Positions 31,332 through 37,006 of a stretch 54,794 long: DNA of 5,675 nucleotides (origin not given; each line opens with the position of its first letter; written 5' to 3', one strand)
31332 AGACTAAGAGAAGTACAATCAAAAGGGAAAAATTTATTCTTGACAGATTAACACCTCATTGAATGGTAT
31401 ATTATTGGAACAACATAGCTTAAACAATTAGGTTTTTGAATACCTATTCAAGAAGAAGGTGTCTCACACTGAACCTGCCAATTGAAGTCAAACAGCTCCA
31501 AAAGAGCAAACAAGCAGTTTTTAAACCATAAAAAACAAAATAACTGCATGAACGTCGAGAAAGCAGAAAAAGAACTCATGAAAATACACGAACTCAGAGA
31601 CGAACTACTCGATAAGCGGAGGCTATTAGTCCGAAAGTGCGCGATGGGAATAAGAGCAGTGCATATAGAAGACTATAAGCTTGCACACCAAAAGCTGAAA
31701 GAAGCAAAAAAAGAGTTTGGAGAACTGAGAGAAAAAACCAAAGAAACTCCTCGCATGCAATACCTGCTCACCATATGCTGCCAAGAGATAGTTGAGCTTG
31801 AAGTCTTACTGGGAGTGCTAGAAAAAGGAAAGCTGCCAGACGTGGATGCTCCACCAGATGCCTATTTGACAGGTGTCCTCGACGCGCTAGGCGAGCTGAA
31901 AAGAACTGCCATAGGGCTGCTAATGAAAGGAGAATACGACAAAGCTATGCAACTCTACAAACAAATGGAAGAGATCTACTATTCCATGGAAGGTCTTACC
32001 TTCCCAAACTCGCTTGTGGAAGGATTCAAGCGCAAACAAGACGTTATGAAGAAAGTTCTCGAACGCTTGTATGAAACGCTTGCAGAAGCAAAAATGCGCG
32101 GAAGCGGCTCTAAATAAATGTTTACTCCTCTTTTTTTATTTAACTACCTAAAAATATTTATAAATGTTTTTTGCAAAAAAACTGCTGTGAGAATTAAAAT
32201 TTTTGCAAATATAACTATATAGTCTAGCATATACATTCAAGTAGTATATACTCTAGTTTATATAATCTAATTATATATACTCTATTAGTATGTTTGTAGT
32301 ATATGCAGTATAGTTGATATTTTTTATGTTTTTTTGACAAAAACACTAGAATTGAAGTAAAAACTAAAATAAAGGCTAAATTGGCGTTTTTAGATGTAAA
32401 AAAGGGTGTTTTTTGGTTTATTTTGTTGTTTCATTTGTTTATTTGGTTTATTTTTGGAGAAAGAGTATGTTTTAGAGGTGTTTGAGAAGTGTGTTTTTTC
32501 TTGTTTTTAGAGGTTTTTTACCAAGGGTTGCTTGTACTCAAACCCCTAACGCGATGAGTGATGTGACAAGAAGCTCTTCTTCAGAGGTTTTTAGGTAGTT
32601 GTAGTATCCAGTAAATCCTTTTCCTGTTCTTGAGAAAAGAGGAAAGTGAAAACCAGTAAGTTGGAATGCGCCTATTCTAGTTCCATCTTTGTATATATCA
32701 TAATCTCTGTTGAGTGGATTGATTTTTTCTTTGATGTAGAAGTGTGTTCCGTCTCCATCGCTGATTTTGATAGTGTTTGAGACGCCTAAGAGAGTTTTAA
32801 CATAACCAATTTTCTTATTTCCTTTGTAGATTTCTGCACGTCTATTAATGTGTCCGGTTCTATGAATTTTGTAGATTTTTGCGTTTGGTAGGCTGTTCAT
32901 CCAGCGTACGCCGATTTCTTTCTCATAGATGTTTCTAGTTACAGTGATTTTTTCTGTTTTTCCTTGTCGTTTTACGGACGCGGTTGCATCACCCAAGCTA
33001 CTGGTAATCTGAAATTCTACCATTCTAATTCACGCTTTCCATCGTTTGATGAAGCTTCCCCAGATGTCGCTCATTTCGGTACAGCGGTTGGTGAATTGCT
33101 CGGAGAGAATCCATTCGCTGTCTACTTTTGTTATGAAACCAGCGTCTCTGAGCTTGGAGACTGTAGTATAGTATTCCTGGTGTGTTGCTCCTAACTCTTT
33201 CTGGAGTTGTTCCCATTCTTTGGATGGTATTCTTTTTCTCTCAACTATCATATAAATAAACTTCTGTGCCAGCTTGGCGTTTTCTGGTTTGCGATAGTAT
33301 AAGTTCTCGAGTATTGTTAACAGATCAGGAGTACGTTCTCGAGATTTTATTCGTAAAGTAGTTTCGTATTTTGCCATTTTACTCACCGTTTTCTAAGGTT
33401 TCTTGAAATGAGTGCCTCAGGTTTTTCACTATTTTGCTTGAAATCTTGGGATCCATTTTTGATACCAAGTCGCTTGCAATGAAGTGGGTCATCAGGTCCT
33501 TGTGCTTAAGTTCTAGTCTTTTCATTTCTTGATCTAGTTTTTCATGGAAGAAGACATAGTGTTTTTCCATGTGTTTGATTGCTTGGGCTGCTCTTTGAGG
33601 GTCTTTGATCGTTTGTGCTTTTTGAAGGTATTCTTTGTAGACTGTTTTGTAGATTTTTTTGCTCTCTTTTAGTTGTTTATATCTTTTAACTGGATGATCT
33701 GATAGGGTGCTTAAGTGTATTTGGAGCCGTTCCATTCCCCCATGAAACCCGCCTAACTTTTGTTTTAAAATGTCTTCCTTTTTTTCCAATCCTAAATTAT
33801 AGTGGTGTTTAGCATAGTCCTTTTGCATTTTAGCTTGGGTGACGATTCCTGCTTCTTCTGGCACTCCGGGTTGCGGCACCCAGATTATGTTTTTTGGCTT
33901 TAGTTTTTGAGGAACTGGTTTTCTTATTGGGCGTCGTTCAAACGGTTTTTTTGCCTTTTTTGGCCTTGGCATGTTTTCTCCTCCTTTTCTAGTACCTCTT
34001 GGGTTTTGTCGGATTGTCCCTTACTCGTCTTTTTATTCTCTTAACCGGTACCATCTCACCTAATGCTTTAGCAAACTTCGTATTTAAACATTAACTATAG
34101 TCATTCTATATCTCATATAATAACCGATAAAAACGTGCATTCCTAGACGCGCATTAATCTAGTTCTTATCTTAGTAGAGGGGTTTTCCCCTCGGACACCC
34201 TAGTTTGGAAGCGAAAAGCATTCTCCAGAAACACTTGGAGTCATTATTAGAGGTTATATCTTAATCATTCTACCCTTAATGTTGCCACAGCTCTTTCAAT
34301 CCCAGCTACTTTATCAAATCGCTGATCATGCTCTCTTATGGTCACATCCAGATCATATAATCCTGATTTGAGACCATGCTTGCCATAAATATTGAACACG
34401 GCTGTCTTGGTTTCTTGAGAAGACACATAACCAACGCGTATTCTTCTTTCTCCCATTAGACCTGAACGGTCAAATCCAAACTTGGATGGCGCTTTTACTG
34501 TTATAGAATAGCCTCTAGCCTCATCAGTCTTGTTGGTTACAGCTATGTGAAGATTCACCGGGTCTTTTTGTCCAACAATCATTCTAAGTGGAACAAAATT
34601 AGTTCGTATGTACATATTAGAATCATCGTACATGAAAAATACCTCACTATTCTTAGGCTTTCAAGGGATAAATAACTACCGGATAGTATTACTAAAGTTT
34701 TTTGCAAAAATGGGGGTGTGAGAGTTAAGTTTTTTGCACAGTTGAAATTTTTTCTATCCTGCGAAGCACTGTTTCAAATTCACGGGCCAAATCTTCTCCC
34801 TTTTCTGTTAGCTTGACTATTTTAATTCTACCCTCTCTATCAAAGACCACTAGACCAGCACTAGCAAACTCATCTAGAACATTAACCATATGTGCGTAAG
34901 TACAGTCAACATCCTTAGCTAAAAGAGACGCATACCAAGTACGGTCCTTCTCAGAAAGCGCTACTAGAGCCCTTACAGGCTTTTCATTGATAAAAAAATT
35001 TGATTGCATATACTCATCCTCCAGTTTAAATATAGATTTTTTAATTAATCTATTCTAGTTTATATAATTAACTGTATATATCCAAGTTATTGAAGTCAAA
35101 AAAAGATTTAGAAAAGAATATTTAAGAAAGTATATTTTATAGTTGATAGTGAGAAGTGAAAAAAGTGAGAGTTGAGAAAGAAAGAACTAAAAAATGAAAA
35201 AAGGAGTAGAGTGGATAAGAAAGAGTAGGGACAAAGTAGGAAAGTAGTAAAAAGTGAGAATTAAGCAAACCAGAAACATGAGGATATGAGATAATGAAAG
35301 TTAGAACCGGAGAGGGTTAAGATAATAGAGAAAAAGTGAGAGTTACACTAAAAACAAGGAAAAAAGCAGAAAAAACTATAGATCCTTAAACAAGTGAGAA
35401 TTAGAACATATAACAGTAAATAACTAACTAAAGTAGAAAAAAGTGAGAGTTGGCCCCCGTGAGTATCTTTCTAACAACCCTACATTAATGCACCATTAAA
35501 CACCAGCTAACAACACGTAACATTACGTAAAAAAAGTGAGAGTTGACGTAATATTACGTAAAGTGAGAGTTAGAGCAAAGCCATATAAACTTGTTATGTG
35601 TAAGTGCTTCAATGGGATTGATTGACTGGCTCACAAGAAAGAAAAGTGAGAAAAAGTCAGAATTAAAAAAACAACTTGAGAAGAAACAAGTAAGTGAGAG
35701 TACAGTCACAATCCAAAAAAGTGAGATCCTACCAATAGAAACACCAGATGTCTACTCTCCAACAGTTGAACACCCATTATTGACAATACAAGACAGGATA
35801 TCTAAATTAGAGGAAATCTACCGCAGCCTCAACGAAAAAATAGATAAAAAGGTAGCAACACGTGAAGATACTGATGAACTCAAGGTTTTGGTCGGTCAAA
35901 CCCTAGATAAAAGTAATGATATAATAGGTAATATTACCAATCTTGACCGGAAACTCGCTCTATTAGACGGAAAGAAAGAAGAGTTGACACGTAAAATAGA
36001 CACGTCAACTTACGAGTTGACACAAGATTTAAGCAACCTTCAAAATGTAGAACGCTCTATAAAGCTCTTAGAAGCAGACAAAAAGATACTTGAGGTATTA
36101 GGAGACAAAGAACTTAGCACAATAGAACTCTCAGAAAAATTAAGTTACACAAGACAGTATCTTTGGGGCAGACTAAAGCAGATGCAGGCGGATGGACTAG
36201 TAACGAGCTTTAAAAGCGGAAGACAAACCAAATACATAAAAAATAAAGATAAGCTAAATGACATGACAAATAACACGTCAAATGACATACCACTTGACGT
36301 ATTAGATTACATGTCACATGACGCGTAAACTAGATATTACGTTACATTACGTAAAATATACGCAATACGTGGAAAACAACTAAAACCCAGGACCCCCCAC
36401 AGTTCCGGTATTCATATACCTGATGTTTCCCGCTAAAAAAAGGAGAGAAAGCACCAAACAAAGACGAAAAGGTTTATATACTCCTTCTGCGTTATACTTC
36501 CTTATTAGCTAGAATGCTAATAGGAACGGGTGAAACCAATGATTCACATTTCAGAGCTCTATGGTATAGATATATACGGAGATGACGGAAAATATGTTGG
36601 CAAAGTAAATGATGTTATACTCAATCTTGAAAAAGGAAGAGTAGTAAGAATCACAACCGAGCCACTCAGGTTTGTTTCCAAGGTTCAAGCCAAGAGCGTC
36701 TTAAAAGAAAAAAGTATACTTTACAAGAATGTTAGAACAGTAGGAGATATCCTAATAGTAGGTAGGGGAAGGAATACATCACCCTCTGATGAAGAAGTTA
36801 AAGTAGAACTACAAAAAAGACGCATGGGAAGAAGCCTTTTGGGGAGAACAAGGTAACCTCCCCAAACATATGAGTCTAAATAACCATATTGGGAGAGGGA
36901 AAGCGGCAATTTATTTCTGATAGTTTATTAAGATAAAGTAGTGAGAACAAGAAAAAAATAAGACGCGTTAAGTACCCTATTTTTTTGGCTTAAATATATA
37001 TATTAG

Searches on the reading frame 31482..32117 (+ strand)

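Call 10: search_protein_families(library=pfam, max_evalue=0.1, proteins=[window:31482-32117:+])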
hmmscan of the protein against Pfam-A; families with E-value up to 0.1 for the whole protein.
window:31482-32117:+ (211 aa): 6 families
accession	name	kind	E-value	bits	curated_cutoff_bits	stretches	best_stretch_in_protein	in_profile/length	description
PF01997.21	Translin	-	2.1e-11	44.7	25.9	1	124-207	122-205/205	Translin family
PF10602.15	RPN7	-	0.0006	20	29.6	1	23-81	87-145/174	26S proteasome subunit RPN7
PF13424.12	TPR_12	-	0.015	15.9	30.1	0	24-75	18-71/77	Tetratricopeptide repeat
PF14559.12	TPR_19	-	0.02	15.7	25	0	146-162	1-17/68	Tetratricopeptide repeat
PF01535.26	PPR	-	0.031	15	25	0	145-164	9-28/31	PPR repeat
PF24314.1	DUF7488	-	0.093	13.3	27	0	60-101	81-122/146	Domain of unknown function (DUF7488)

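Call 69: search_protein_families(library=ncbifam, max_evalue=0.01, proteins=[window:31482-32117:+])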
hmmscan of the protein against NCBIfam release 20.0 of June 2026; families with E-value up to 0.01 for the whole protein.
window:31482-32117:+ (211 aa): 6 families
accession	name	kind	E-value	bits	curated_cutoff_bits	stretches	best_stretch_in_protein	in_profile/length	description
NF011161.0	PRK14562.1-6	equivalog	9.2e-38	129.6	228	1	23-206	16-203/218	haloacid dehalogenase superfamily protein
NF011160.0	PRK14562.1-5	equivalog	1.5e-26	93.2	291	1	26-197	9-185/213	haloacid dehalogenase superfamily protein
NF011156.0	PRK14562.1-1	equivalog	2e-21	77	308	1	25-204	13-196/200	haloacid dehalogenase superfamily protein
NF011159.0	PRK14562.1-4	equivalog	1.2e-18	67.5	269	1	33-197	13-177/198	haloacid dehalogenase superfamily protein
NF011157.0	PRK14562.1-2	equivalog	8.2e-18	64.9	238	1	23-200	3-180/191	haloacid dehalogenase superfamily protein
NF011158.0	PRK14562.1-3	equivalog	9.8e-16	58.1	359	1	35-197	16-187/210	haloacid dehalogenase superfamily protein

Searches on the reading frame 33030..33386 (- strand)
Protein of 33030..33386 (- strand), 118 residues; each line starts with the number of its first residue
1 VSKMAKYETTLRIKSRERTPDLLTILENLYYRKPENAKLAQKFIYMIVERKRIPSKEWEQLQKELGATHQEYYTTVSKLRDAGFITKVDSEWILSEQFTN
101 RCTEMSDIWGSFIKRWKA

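Call 10: search_protein_families(library=pfam, max_evalue=0.1, proteins=[window:33030-33386:-])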
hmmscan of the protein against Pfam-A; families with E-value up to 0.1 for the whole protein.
window:33030-33386:- (118 aa): 3 families
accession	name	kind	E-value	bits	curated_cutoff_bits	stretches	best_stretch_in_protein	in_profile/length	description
PF14394.12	DUF4423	-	0.014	15.6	30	1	52-100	34-82/165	Domain of unknown function (DUF4423)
PF19963.4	VMAP-M1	-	0.054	14.6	25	1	17-81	32-96/113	vWA-MoxR associated protein middle region (VMAP-M) 1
PF01343.23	Peptidase_S49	-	0.061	13.7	24.9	1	49-81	76-108/154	Peptidase family S49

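Call 69: search_protein_families(library=ncbifam, max_evalue=0.01, proteins=[window:33030-33386:-])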
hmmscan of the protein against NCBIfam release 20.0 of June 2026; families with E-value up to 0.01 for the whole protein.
window:33030-33386:- (118 aa): 0 families

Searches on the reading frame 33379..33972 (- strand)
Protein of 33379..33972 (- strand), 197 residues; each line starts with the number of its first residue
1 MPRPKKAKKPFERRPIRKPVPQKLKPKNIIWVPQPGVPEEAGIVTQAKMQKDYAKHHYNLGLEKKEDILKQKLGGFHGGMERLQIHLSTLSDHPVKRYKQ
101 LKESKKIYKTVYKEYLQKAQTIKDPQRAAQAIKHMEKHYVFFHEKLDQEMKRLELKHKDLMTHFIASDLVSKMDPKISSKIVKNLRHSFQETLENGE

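Call 10: search_protein_families(library=pfam, max_evalue=0.1, proteins=[window:33379-33972:-])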
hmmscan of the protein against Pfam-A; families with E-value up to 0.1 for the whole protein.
window:33379-33972:- (197 aa): 3 families
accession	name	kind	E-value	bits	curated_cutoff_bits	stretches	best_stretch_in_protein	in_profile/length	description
PF16454.10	PI3K_P85_iSH2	-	0.036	14.1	31.5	0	43-89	68-113/161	Phosphatidylinositol 3-kinase regulatory subunit P85 inter-SH2 domain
PF15466.11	DUF4635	-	0.063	13.2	27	0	97-162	53-118/134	Domain of unknown function (DUF4635)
PF09143.16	AvrPphF-ORF-2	-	0.086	13.2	25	0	94-138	28-72/175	AvrPphF-ORF-2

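Call 69: search_protein_families(library=ncbifam, max_evalue=0.01, proteins=[window:33379-33972:-])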
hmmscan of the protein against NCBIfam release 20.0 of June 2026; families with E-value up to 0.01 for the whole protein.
window:33379-33972:- (197 aa): 0 families

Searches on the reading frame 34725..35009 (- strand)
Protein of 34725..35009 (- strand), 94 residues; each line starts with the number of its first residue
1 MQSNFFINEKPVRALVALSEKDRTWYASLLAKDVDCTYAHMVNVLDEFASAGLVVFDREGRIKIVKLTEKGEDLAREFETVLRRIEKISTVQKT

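Call 10: search_protein_families(library=pfam, max_evalue=0.1, proteins=[window:34725-35009:-])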
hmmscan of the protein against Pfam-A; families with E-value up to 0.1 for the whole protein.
window:34725-35009:- (94 aa): 6 families
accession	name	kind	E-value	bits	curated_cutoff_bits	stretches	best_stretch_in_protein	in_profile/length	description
PF22665.2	DUF6293_C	-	0.00023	22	27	1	43-76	66-99/101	DUF6293 C-terminal winged helix domain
PF14277.12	DUF4364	-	0.0036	17.6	26.9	1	36-82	31-77/162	Domain of unknown function (DUF4364)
PF25213.1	HVO_A0261_N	-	0.0057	17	35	1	12-87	14-83/86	HVO_A0261 N-terminal domain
PF14947.12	HTH_45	-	0.022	15.2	25.5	1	30-83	25-74/77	Winged helix-turn-helix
PF13463.12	HTH_27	-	0.026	15.2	22.2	1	23-71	17-68/68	Winged helix DNA-binding domain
PF22166.2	ArnR1-like_WHD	-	0.042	14.5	26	1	39-79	43-84/90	ArnR1-like, winged-helix domain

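Call 69: search_protein_families(library=ncbifam, max_evalue=0.01, proteins=[window:34725-35009:-])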
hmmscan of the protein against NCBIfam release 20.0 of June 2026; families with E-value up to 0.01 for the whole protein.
window:34725-35009:- (94 aa): 3 families
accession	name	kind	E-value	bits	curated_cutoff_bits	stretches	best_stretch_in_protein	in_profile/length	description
NF050184.1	VpaChn25_0724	subfamily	0.00024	21.2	65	1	33-77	32-76/88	VpaChn25_0724 family phage protein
NF045593.1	bilirub_TF_BilQ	equivalog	0.0045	16.7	125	1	28-87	48-110/135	bilirubin utilization transcriptional regulator BilQ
NF047906.1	CdPbTransRegCmtR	equivalog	0.0067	16.3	150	1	11-81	21-89/104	Cd(II)/Pb(II)-sensing metalloregulatory transcriptional regulator CmtR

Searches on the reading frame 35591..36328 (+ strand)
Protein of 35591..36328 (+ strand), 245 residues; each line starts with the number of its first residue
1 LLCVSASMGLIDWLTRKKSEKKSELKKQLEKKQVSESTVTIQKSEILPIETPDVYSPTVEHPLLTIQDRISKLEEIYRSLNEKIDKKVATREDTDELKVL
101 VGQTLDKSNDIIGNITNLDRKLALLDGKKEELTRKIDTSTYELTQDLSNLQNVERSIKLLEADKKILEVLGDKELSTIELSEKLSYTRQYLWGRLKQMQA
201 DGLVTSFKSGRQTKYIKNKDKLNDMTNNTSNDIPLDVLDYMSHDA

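Call 10: search_protein_families(library=pfam, max_evalue=0.1, proteins=[window:35591-36328:+])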
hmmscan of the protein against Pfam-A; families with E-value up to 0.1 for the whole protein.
window:35591-36328:+ (245 aa): 6 families
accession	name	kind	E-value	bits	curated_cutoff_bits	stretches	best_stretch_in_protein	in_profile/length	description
PF13412.12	HTH_24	-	2.4e-05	24.2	21.9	1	161-205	3-48/48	Winged helix-turn-helix DNA-binding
PF12802.13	MarR_2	-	0.014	16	27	1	166-205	10-51/61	MarR family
PF19745.5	FUT8_N_cat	-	0.028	13.6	27.6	1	17-154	68-204/499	Alpha-(1,6)-fucosyltransferase N- and catalytic domains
PF19757.4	DUF6244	-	0.066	14.2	31.6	0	66-139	3-78/87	Family of unknown function (DUF6244)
PF08279.18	HTH_11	-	0.077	13.3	25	1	164-202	3-43/55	HTH domain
PF13545.12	HTH_Crp_2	-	0.09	13.2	27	0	174-224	22-69/70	Crp-like helix-turn-helix domain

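Call 39: find_homologous_proteins(query=window:35612-36328:+, max_evalue=0.001)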
Query window:35612-36328:+ (238 aa): 26 proteins with E <= 0.001 among 1146 candidates.
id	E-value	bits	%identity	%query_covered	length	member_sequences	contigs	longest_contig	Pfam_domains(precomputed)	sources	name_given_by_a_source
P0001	3.8e-95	336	99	70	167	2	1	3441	-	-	-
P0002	5.3e-93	329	68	100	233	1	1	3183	PF13412.13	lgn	-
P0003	2.9e-75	271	64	87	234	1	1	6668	PF13412.13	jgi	jgi:uncharacterized membrane protein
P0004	3.6e-60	221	54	95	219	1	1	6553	PF13412.13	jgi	jgi:uncharacterized membrane protein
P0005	9.8e-59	217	52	87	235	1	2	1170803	PF13412.13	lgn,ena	-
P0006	1.2e-58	216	55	88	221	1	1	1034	PF13412.13,PF12802.14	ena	-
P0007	4.1e-50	188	48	87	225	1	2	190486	PF13412.13,PF12802.14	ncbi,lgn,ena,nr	ncbi:MAG: winged helix-turn-helix transcriptional regulator [Candidatus Diapherotrites archaeon]|nr:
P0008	1.0e-49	187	55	69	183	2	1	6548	PF13412.13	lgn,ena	-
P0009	7.9e-49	184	50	87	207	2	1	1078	PF13412.13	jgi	-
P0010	9.5e-49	184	49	87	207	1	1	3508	PF13412.13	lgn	-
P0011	5.3e-47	178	47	87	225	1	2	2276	PF01047.29,PF13412.13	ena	-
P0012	7.4e-47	178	47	87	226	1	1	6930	-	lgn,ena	-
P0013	3.9e-46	175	45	87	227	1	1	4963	PF13412.13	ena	-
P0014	9.4e-46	174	48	87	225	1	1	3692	-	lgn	-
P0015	2.5e-45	173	48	87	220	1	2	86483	PF13412.13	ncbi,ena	-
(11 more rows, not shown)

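Call 41: find_encoding_contigs(protein=P0005, flank=10000, max_places=3)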
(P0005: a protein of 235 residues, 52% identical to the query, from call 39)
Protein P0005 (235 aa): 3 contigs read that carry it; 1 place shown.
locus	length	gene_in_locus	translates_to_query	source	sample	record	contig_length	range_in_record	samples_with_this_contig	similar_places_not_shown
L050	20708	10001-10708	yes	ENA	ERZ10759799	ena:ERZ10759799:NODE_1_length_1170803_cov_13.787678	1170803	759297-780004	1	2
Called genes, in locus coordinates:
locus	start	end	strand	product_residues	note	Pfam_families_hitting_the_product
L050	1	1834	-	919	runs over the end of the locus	PF00270:DEAD, PF04851:ResIII, PF00271:Helicase_C, PF19306:WHD_Lhr, PF08494:DEAD_assoc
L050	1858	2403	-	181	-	-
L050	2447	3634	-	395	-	PF00999:Na_H_Exchanger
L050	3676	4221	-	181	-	-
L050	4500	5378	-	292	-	PF00892:EamA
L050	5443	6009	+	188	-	PF01997:Translin (weak)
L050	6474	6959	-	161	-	-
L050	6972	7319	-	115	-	PF27297:AF_0843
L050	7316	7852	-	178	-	-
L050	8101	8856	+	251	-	-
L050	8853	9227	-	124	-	-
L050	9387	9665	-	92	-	-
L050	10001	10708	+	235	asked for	PF13412:HTH_24 (weak)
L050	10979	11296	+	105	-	PF05239:PRC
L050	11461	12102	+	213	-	-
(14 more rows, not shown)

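Call 69: search_protein_families(library=ncbifam, max_evalue=0.01, proteins=[window:35612-36328:+])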
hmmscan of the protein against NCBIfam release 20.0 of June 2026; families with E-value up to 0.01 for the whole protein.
window:35612-36328:+ (238 aa): 3 families
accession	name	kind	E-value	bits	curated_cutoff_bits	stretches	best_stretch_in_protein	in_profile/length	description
NF033788.1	HTH_metalloreg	subfamily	1.2e-05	25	55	1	158-218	15-76/77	metalloregulator ArsR/SmtB family transcription factor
NF033789.1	repress_SdpR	subfamily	0.0039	17.1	100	1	157-220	11-74/79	autorepressor SdpR family transcription factor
NF047906.1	CdPbTransRegCmtR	equivalog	0.0039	17.1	150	0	158-216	25-83/104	Cd(II)/Pb(II)-sensing metalloregulatory transcriptional regulator CmtR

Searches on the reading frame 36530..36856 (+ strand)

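Call 10: search_protein_families(library=pfam, max_evalue=0.1, proteins=[window:36530-36856:+])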
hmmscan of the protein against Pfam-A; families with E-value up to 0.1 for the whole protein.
window:36530-36856:+ (108 aa): 3 families
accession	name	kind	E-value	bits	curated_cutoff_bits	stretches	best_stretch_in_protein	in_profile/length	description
PF05239.21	PRC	-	1.3e-09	38.4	21.2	1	4-77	3-71/78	PRC-barrel domain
PF07826.16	IMP_cyclohyd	-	0.0027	17.8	28.1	1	49-98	41-90/192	IMP cyclohydrolase-like protein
PF04430.19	DUF498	-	0.032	14.7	33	1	62-100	43-81/109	Protein of unknown function (DUF498/DUF598)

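Call 69: search_protein_families(library=ncbifam, max_evalue=0.01, proteins=[window:36530-36856:+])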
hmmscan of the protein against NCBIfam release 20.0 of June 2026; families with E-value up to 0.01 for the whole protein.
window:36530-36856:+ (108 aa): 0 families
